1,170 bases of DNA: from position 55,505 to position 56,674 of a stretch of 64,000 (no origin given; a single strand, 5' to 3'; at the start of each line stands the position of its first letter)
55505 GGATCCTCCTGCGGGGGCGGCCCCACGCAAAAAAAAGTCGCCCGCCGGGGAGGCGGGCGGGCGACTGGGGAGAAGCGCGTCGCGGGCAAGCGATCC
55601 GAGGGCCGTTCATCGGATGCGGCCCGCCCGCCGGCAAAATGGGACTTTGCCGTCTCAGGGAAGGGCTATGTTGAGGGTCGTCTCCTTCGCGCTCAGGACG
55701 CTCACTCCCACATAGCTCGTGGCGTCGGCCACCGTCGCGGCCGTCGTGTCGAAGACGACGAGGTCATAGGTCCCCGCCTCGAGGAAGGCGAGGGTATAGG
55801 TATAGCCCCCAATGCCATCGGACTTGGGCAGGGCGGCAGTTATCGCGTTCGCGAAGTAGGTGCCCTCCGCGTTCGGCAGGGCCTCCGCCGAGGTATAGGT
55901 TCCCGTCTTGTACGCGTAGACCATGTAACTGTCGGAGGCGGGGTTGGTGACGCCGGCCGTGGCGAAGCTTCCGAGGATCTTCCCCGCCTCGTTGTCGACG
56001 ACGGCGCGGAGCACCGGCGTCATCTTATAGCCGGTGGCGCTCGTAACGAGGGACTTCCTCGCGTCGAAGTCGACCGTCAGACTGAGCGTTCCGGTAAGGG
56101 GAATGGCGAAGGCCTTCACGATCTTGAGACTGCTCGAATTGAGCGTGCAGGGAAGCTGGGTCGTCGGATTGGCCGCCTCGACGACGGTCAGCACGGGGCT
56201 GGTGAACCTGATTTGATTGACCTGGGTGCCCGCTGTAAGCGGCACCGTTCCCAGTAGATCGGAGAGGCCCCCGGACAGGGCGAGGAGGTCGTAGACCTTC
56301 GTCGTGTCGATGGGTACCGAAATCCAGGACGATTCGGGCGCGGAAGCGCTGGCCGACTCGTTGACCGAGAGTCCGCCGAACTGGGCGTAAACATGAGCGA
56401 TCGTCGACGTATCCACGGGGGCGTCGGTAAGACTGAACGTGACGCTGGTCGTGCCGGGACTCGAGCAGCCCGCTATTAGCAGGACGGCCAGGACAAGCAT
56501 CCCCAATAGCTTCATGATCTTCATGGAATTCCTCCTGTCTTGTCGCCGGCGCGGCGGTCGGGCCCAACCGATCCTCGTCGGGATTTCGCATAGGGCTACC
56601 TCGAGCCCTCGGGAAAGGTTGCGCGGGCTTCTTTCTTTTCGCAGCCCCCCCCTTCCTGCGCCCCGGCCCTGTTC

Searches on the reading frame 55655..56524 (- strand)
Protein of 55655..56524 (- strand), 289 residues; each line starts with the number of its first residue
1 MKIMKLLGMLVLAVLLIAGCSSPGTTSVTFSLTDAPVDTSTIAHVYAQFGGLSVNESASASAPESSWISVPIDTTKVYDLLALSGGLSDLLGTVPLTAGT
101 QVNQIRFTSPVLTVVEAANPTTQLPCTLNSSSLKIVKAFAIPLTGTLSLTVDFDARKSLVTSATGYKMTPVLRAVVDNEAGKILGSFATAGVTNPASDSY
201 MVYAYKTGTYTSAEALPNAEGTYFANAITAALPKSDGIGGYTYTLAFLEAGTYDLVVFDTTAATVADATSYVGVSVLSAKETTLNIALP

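Call 38: search_protein_families(library=pfam, proteins=[window:55655-56524:-], max_evalue=0.00001)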
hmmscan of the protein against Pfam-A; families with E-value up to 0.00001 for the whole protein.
window:55655-56524:- (289 aa): 1 family
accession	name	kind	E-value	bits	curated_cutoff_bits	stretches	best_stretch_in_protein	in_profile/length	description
PF14321.11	DUF4382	-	5.9e-18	65.8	25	1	25-170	1-136/136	Domain of unknown function (DUF4382)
